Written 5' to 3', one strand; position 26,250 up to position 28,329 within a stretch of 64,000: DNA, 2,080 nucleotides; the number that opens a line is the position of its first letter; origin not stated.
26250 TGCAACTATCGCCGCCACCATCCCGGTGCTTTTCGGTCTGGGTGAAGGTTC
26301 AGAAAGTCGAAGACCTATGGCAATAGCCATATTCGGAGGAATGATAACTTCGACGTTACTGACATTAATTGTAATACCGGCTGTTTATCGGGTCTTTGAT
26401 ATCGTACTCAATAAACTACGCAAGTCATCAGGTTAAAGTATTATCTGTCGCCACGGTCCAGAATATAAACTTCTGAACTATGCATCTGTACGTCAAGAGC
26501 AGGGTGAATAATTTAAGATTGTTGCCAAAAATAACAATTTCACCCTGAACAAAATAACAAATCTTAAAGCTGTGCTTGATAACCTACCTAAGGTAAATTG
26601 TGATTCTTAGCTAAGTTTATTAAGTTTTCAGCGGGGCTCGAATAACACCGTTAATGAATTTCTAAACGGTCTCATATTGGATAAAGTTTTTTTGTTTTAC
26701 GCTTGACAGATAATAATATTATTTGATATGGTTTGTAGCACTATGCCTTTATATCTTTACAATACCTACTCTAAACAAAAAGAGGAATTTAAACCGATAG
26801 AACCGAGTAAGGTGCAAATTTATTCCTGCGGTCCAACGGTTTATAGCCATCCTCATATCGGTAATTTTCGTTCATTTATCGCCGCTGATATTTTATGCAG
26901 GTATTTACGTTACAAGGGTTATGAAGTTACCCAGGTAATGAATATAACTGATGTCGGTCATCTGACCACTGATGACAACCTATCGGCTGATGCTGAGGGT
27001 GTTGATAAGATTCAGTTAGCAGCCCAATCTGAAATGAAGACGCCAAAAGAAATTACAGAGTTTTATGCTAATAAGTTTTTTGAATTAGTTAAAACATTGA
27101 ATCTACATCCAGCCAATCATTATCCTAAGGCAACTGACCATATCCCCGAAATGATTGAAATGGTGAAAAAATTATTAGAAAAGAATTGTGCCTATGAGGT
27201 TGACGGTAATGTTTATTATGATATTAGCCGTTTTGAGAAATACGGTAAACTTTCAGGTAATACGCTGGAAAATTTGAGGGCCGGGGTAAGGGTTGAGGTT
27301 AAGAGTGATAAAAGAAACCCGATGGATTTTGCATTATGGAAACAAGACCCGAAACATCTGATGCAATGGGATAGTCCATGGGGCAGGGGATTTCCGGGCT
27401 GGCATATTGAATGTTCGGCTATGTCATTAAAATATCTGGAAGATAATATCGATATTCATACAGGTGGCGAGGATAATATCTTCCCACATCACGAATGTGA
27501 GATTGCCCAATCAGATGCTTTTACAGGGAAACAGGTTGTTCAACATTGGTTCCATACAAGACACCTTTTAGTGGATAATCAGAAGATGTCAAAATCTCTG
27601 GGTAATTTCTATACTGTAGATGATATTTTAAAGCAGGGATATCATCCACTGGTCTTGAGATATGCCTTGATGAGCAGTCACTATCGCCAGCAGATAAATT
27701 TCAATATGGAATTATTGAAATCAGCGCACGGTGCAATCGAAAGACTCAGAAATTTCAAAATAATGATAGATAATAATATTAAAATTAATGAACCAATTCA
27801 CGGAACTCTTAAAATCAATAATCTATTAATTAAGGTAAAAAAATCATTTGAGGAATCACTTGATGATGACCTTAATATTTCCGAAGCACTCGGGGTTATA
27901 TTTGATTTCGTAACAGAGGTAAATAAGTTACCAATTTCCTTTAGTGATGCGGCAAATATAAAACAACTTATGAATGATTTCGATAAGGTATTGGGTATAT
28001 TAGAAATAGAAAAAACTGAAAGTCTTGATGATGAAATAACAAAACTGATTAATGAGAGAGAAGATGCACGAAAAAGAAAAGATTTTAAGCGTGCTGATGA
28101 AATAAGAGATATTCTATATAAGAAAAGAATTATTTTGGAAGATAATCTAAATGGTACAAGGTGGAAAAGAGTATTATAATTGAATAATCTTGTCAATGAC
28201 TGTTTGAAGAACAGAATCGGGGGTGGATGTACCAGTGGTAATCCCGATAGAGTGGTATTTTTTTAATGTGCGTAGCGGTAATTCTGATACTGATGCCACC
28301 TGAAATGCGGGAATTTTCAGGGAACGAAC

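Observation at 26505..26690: ~170-nt structured element with covarying hairpins, copy 1 (5' of cysS)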

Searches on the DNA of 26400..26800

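Call 11: search_rna_families(source=window, start=26400, end=26800, threshold=evalue, max_evalue=10)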
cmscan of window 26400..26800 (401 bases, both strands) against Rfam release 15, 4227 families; matches with E-value up to 10: 7.
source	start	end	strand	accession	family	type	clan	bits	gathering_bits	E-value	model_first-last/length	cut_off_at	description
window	26400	26495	-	RF00309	snosnR60_Z15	Gene; snRNA; snoRNA; CD-box;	CL00070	17.8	41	2.9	1-98/98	no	Small nucleolar RNA snR60/Z15/Z230/Z193/J17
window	26719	26762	-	RF03133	S4-Fusobacteriales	Cis-reg; leader;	CL00119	16.6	48.8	3.3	1-60/60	no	S4-Fusobacteriales ribosomal protein leader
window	26494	26628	+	RF01589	plasmodium_snoR11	Gene; snRNA; snoRNA; HACA-box;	-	16.2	80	6.1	1-207/207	no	small nucleolar RNA snoR11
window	26508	26548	+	RF00344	snoZ267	Gene; snRNA; snoRNA; CD-box;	-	14.5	43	7.5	25-65/73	no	Small nucleolar RNA Z267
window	26525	26737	+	RF01402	STnc150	Gene; sRNA;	-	14.2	60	0.87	1-267/267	no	STnc150 Hfq binding RNA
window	26400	26434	-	RF02298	TtnuCD22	Gene; snRNA; snoRNA; CD-box;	-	13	85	9.5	1-28/77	3'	Tetrahymena snoRNA TtnuCD22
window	26763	26790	-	RF02914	DUF805b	Cis-reg;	CL00115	9.8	35.6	7.8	1-35/35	no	DUF805b RNA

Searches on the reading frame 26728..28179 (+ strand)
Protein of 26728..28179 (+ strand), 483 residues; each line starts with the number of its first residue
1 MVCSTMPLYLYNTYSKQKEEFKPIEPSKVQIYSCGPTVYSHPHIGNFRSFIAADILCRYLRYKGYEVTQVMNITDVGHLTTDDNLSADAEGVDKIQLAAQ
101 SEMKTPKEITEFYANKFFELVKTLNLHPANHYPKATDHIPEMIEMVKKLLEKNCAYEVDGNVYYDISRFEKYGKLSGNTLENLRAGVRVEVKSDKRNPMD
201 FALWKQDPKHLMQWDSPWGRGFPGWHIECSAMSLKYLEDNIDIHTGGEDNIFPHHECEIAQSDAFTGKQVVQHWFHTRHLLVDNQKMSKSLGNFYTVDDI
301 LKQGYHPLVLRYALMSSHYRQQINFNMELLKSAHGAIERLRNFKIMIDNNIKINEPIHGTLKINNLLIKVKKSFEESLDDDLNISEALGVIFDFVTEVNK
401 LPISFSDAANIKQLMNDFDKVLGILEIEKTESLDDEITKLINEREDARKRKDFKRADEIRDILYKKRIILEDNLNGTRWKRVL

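Call 17: search_protein_families(library=pfam, proteins=[window:26728-28179:+])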
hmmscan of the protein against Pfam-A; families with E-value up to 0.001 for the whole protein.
window:26728-28179:+ (483 aa): 6 families
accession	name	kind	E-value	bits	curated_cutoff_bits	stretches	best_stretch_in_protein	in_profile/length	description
PF01406.26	tRNA-synt_1e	-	9.5e-109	363.8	27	1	21-333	2-299/301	tRNA synthetases class I (C) catalytic domain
PF09334.17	tRNA-synt_1g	-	4.7e-16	59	20.1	2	39-167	11-125/391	tRNA synthetases class I (M)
PF09190.17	DALR_2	-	5.9e-11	43.2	22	1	374-426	2-57/57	DALR domain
PF01921.24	tRNA-synt_1f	-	4.6e-09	36.1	27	0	281-333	277-328/360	tRNA synthetases class I (K)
PF00133.28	tRNA-synt_1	-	1.2e-08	34.6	22.7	0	248-325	336-413/414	tRNA synthetases class I (I, L, M and V)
PF23493.1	CysS_C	-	4.1e-05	24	23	1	432-473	3-44/51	Cysteinyl-tRNA ligase anticodon binding domain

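Call 18: find_encoding_contigs(protein=window:26728-28179:+, flank=10000, max_places=10)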
Protein window:26728-28179:+ (483 aa): no gene with exactly this product is on record in the collection.

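Call 31: find_homologous_proteins(query=window:26728-28179:+, max_evalue=1e-60)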
Query window:26728-28179:+ (483 aa): 7998 proteins with E <= 1e-60 among 8000 candidates; the best 120 are listed.
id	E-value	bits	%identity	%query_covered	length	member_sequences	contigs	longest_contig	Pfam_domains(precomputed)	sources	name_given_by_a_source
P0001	0.0e+0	1103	100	99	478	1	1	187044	PF09334.18,PF01406.26,PF01921.25,PF00133.29,PF09190.18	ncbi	ncbi:MAG: cysteine--tRNA ligase [Planctomycetota bacterium]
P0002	2.6e-275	932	83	99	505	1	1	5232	PF09334.18,PF01406.26,PF23493.2,PF01921.25,PF00133.29,PF09190.18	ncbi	ncbi:MAG: cysteine--tRNA ligase [Planctomycetota bacterium]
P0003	5.0e-239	812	72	99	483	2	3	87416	PF09334.18,PF01406.26,PF01921.25,PF00133.29,PF09190.18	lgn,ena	-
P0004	1.0e-238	811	73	99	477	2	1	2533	PF09334.18,PF01406.26,PF01921.25,PF00133.29,PF09190.18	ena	-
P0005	1.9e-236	804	72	99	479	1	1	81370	PF09334.18,PF01406.26,PF01921.25,PF00133.29,PF09190.18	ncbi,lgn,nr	ncbi:MAG: cysteine--tRNA ligase [Planctomycetes bacterium]|nr:cysteine--tRNA ligase [Planctomycetota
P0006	3.4e-236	803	72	99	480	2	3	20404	PF09334.18,PF01406.26,PF01921.25,PF00133.29,PF09190.18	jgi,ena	-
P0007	4.2e-235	799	71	99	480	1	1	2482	PF09334.18,PF01406.26,PF01921.25,PF00133.29,PF09190.18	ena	-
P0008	3.0e-233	793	71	99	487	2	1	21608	PF09334.18,PF01406.26,PF01921.25,PF00133.29,PF09190.18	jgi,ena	-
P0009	6.3e-231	785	69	99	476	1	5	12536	PF09334.18,PF01406.26,PF01921.25,PF00133.29,PF09190.18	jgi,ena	-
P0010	1.0e-229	781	70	99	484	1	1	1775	PF09334.18,PF01406.26,PF23493.2,PF01921.25,PF00133.29,PF09190.18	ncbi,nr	ncbi:MAG: cysteine--tRNA ligase [Planctomycetota bacterium]|nr:cysteine--tRNA ligase [Planctomycetot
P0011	6.0e-228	776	69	99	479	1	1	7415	PF09334.18,PF01406.26,PF23493.2,PF01921.25,PF00133.29,PF09190.18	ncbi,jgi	jgi:cysteinyl-tRNA synthetase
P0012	1.5e-226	771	70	99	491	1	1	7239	PF09334.18,PF01406.26,PF23493.2,PF01921.25,PF00133.29,PF09190.18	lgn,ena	-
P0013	1.1e-199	682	62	99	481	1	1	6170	PF09334.18,PF01406.26,PF23493.2,PF01921.25,PF00133.29,PF09190.18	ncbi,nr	ncbi:MAG: cysteine--tRNA ligase [Planctomycetes bacterium]|nr:cysteine--tRNA ligase [Planctomycetota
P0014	1.7e-198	678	61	99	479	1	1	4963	PF09334.18,PF01406.26,PF23493.2,PF01921.25,PF00133.29,PF09190.18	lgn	-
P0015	1.1e-197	676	62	99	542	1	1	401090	PF09334.18,PF01406.26,PF23493.2,PF01921.25,PF00133.29,PF09190.18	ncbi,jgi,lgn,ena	ncbi:MAG: cysteine--tRNA ligase [Candidatus Brocadiia bacterium]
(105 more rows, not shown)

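Call 32: find_encoding_contigs(protein=P0002, flank=10000, max_places=5)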
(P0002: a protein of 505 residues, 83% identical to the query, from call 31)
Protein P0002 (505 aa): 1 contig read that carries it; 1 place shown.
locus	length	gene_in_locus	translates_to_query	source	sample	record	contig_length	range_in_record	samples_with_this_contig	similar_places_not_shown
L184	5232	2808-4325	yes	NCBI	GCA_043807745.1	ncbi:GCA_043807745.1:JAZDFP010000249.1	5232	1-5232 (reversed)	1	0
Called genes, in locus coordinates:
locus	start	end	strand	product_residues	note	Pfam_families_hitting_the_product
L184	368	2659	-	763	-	PF10342:Kre9_KNH (faint)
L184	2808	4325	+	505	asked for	PF00133:tRNA-synt_1 (faint), PF01406:tRNA-synt_1e, PF01921:tRNA-synt_1f (faint), PF09334:tRNA-synt_1g, PF09190:DALR_2, PF23493:CysS_C (weak)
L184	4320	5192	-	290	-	PF02401:LYTB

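Call 33: find_encoding_contigs(protein=P0003, flank=10000, max_places=5)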
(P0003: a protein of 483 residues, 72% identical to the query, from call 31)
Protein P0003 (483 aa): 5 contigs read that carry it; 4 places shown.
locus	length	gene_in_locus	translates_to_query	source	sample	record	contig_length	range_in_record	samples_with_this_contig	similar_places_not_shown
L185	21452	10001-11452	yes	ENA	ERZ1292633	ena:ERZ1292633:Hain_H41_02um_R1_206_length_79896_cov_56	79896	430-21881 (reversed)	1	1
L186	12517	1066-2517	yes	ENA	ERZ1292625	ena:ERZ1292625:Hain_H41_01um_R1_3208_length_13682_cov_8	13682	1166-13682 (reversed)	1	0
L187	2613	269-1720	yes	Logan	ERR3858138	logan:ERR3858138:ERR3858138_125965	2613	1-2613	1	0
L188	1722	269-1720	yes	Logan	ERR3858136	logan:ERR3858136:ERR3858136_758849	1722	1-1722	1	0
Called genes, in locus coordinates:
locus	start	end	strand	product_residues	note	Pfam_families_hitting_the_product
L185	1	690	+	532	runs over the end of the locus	PF16537:T2SSB (weak)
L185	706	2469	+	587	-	PF07660:STN (faint), PF21305:type_II_gspD_N0, PF00263:Secretin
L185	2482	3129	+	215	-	PF10105:DUF2344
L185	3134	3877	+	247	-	PF08889:WbqC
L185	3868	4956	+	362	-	PF00953:Glycos_transf_4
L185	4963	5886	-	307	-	PF02881:SRP54_N, PF13604:AAA_30 (weak), PF25199:nSTAND_NTPase5 (faint), PF00448:SRP54, PF13401:AAA_22 (weak)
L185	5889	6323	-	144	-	PF01029:NusB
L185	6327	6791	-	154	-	PF00885:DMRL_synthase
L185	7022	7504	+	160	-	PF02542:YgbB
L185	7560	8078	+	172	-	-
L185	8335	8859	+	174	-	-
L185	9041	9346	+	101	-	-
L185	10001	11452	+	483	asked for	PF00133:tRNA-synt_1 (faint), PF01406:tRNA-synt_1e, PF01921:tRNA-synt_1f (faint), PF09334:tRNA-synt_1g, PF09190:DALR_2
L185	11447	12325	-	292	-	PF02401:LYTB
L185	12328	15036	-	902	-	PF13116:YhdP (faint)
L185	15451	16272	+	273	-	PF01522:Polysacc_deac_1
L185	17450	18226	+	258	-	-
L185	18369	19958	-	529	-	-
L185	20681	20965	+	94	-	-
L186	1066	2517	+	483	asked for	PF00133:tRNA-synt_1 (faint), PF01406:tRNA-synt_1e, PF01921:tRNA-synt_1f (faint), PF09334:tRNA-synt_1g, PF09190:DALR_2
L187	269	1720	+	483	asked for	PF00133:tRNA-synt_1 (faint), PF01406:tRNA-synt_1e, PF01921:tRNA-synt_1f (faint), PF09334:tRNA-synt_1g, PF09190:DALR_2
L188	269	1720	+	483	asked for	PF00133:tRNA-synt_1 (faint), PF01406:tRNA-synt_1e, PF01921:tRNA-synt_1f (faint), PF09334:tRNA-synt_1g, PF09190:DALR_2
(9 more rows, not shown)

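Call 34: find_encoding_contigs(protein=P0005, flank=10000, max_places=5)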
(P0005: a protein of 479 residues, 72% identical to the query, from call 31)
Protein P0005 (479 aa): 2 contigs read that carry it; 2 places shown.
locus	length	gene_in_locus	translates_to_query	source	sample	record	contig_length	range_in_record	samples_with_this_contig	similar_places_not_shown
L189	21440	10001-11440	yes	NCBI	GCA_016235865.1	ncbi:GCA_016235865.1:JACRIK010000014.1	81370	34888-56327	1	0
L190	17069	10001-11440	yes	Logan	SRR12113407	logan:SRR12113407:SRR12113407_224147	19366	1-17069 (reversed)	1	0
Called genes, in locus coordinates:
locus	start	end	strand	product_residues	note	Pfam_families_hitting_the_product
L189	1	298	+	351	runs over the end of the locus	PF11104:PilM_2, PF14450:FtsA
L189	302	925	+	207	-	-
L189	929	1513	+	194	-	PF04350:PilO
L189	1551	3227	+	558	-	PF16537:T2SSB (weak)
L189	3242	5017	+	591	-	PF07660:STN (faint), PF21305:type_II_gspD_N0, PF00263:Secretin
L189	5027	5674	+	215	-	PF10105:DUF2344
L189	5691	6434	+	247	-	PF08889:WbqC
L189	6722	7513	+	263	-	PF00953:Glycos_transf_4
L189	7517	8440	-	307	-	PF02881:SRP54_N, PF13604:AAA_30, PF00448:SRP54, PF09848:SLFN-g3_helicase (weak), PF13245:AAA_19 (faint), PF13401:AAA_22 (weak)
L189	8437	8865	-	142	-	PF01029:NusB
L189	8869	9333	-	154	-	PF00885:DMRL_synthase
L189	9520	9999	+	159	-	PF02542:YgbB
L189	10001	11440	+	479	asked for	PF00133:tRNA-synt_1 (faint), PF01406:tRNA-synt_1e, PF01921:tRNA-synt_1f (faint), PF09334:tRNA-synt_1g, PF09190:DALR_2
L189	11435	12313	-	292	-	PF02401:LYTB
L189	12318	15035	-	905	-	PF05359:DUF748 (faint), PF13116:YhdP (faint)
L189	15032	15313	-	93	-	PF01541:GIY-YIG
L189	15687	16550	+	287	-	PF01522:Polysacc_deac_1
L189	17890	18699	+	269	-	-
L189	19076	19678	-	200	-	-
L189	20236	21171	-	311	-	-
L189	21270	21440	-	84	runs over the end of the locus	PF01541:GIY-YIG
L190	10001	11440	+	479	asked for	PF00133:tRNA-synt_1 (faint), PF01406:tRNA-synt_1e, PF01921:tRNA-synt_1f (faint), PF09334:tRNA-synt_1g, PF09190:DALR_2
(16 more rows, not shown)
